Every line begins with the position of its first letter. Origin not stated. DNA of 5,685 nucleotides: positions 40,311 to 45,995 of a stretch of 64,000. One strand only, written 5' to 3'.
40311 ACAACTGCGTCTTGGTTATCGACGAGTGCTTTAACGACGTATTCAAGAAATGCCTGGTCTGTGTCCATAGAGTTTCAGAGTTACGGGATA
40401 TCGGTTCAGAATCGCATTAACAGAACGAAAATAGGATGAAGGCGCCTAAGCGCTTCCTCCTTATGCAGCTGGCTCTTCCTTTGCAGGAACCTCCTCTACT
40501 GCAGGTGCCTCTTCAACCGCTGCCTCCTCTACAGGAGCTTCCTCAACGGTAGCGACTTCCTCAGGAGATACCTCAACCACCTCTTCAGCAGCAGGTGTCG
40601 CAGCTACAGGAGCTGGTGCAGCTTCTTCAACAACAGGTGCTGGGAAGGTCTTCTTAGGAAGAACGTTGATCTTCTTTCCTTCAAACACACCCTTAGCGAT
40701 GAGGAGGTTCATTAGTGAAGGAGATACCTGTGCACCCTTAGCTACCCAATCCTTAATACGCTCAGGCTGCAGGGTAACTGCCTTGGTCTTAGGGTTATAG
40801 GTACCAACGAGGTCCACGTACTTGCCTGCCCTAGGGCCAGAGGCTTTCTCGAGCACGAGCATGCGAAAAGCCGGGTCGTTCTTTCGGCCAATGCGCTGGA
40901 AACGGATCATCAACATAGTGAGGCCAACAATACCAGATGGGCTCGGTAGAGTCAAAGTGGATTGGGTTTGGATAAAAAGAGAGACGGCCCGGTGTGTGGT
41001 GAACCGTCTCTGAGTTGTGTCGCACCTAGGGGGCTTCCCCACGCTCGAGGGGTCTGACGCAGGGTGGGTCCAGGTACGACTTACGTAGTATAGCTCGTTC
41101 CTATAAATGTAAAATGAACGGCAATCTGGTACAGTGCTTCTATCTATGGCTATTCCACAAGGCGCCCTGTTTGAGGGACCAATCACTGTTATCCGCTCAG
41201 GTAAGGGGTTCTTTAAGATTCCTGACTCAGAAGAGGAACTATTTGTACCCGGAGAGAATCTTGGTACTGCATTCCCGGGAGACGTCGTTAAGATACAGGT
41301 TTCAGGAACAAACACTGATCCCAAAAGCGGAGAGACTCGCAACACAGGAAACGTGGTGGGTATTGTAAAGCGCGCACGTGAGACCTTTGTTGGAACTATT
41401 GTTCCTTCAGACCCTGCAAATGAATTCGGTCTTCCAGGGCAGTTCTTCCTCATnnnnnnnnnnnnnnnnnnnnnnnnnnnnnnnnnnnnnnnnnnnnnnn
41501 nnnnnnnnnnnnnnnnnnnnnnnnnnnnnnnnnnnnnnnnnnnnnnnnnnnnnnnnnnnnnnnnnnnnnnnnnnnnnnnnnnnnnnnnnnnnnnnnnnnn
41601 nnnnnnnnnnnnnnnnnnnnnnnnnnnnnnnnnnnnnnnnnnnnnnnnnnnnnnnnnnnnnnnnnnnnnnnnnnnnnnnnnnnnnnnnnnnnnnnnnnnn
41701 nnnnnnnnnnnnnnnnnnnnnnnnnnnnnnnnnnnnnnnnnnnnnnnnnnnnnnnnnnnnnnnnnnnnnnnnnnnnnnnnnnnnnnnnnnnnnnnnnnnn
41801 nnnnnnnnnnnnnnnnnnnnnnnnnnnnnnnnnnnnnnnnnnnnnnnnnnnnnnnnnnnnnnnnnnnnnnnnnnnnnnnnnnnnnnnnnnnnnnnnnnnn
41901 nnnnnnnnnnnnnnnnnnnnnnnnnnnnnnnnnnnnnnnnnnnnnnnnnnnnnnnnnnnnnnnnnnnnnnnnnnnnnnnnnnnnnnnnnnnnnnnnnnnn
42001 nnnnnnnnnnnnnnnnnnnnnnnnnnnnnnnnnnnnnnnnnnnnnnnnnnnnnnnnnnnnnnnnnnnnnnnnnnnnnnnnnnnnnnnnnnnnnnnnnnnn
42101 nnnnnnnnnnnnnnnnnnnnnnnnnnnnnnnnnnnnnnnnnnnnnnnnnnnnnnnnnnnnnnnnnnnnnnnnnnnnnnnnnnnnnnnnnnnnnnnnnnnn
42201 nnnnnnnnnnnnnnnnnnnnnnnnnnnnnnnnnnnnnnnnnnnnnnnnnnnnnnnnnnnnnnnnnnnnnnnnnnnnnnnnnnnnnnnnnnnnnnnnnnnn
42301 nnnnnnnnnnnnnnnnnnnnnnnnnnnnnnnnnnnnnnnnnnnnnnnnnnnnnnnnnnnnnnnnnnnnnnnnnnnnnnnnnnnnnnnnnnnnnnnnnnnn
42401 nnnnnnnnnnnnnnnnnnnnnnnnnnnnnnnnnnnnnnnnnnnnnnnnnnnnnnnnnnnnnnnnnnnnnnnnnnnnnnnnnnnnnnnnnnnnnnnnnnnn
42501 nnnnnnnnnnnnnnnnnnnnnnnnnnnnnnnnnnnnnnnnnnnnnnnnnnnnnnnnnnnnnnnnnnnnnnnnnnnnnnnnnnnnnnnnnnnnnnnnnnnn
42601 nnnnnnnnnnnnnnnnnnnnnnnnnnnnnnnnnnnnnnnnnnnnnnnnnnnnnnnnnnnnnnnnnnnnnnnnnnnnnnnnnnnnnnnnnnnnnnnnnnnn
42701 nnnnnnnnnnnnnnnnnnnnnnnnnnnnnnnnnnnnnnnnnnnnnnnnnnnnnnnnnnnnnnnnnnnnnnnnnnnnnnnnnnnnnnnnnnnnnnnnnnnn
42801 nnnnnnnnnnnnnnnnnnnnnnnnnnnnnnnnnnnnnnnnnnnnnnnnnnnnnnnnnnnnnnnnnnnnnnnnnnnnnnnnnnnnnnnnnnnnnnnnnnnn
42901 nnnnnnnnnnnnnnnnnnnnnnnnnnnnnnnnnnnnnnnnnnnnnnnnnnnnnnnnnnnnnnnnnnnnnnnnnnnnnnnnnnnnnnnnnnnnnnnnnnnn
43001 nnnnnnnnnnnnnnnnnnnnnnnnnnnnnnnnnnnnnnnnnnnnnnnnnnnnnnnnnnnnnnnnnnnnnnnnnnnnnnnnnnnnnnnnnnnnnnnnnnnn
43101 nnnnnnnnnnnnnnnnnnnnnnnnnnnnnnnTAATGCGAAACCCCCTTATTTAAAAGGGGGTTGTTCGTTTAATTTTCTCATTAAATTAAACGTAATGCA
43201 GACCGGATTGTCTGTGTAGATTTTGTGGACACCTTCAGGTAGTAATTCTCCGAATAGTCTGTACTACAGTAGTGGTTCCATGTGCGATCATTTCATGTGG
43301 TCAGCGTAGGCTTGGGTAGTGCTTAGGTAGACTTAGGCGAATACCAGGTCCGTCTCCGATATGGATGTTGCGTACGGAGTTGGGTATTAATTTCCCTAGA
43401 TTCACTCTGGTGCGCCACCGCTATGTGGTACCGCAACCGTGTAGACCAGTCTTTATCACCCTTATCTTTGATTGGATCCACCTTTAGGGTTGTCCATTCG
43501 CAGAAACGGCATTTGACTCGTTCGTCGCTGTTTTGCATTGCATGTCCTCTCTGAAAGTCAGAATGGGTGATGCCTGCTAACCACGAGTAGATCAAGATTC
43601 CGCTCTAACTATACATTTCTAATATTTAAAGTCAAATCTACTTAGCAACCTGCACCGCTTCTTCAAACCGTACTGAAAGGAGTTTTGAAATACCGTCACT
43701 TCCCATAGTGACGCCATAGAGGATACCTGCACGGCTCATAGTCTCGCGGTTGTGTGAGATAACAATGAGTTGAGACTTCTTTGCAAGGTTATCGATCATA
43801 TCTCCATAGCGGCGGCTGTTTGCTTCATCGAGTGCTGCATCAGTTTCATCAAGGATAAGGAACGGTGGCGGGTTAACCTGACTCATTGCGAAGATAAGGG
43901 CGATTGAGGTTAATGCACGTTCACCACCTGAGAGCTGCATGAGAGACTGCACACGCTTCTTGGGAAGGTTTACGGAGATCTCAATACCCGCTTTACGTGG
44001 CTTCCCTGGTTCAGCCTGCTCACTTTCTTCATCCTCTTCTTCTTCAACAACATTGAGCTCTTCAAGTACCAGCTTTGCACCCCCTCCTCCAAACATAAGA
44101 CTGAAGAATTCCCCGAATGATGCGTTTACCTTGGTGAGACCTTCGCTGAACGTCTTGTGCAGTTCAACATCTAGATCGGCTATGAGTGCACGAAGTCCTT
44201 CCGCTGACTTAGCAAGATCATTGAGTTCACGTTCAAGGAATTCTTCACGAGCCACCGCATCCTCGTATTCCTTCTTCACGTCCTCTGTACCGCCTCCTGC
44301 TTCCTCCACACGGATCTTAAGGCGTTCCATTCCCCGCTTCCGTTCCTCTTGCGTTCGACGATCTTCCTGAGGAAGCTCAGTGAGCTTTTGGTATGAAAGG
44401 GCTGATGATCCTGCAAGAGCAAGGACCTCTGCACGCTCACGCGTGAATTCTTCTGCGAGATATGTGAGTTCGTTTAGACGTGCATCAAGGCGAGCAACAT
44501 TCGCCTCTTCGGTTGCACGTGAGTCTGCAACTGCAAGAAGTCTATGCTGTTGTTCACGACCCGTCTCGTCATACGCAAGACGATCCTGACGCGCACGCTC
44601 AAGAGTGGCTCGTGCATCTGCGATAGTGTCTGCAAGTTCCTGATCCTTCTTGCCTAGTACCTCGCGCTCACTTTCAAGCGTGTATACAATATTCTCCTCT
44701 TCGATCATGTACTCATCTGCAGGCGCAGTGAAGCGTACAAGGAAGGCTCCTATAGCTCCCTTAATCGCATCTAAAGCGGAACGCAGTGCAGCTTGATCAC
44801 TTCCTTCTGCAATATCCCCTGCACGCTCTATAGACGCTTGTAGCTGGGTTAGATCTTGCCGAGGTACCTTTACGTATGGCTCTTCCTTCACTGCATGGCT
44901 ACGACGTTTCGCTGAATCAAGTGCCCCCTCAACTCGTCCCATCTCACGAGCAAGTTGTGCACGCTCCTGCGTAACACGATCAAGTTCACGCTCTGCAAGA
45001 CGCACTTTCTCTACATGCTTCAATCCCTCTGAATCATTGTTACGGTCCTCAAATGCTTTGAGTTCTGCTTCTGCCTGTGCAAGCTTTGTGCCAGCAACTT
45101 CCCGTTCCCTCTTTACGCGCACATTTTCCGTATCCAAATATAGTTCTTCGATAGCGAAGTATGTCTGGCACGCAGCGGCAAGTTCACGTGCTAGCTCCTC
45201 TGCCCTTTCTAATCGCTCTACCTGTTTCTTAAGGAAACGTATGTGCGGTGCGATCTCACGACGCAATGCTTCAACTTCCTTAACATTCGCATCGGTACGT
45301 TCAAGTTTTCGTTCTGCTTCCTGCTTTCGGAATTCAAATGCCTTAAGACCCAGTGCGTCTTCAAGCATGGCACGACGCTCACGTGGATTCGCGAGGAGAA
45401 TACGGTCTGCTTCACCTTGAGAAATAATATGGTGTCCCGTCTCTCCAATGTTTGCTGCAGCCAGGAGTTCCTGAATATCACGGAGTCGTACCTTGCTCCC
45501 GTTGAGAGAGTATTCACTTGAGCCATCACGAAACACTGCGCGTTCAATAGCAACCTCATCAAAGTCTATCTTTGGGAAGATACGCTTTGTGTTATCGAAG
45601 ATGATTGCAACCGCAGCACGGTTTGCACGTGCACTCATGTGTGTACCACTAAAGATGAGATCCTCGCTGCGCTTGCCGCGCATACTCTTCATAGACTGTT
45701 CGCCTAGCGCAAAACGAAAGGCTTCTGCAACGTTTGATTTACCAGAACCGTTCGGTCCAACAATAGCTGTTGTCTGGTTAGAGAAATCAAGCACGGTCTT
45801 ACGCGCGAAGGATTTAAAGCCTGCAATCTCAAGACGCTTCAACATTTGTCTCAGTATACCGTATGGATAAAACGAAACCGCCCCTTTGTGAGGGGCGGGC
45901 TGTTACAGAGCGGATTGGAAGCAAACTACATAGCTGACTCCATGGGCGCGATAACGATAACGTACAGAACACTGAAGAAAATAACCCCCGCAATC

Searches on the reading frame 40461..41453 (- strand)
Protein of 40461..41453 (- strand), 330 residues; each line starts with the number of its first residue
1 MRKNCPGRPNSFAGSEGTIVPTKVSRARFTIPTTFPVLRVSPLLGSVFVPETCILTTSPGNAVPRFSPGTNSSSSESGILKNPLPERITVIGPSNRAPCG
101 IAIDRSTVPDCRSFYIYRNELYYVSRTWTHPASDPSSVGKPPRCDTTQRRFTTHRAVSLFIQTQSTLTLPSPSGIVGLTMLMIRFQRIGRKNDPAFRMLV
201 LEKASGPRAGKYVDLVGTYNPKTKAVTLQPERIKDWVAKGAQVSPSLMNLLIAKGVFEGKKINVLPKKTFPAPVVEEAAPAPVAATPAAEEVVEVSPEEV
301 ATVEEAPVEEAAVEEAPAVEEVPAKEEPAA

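Call 83: search_protein_families(library=pfam, proteins=[window:40461-41453:-], max_evalue=0.00001)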
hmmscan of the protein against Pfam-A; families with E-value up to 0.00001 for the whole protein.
window:40461-41453:- (330 aa): 1 family
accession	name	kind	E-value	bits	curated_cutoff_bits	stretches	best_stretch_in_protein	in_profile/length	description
PF00886.24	Ribosomal_S16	-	1.4e-14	54.2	27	1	187-244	1-62/62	Ribosomal protein S16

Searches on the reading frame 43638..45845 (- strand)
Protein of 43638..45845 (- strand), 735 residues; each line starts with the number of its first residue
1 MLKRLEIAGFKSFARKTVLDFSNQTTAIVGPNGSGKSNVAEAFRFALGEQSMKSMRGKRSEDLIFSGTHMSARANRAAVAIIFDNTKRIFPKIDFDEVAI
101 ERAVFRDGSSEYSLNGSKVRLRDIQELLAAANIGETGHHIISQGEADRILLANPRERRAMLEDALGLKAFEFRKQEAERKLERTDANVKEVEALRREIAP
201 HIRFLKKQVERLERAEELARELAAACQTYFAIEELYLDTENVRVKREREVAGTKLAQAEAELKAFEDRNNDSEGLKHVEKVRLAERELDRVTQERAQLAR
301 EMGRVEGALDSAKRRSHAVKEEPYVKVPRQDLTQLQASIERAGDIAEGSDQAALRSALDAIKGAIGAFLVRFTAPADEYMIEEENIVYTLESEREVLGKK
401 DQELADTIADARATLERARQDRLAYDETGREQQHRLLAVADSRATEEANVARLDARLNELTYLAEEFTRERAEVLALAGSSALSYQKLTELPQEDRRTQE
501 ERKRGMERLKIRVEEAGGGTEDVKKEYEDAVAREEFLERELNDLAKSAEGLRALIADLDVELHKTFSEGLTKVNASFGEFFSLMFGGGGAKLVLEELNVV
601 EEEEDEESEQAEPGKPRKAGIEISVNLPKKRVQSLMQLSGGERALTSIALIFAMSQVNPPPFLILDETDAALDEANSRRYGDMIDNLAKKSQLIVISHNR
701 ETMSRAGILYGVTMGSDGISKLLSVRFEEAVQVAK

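Call 83: search_protein_families(library=pfam, proteins=[window:43638-45845:-], max_evalue=0.00001)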
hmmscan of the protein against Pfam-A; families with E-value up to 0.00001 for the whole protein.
window:43638-45845:- (735 aa): 5 families
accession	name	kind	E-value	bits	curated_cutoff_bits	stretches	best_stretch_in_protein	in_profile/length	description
PF02463.25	SMC_N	-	9e-69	231.7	40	1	1-720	1-219/220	RecF/RecN/SMC N terminal domain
PF13476.12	AAA_23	-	2.9e-16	61.2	27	1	4-223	1-194/201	AAA domain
PF13304.12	AAA_21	-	3e-11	44.4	27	0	26-49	2-25/304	AAA domain, putative AbiEii toxin, Type IV TA system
PF13175.12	AAA_15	-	1.4e-10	41.8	32.1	1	1-69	1-55/374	AAA ATPase domain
PF00005.33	ABC_tran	-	1.2e-09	39.3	25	0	23-153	11-121/137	ABC transporter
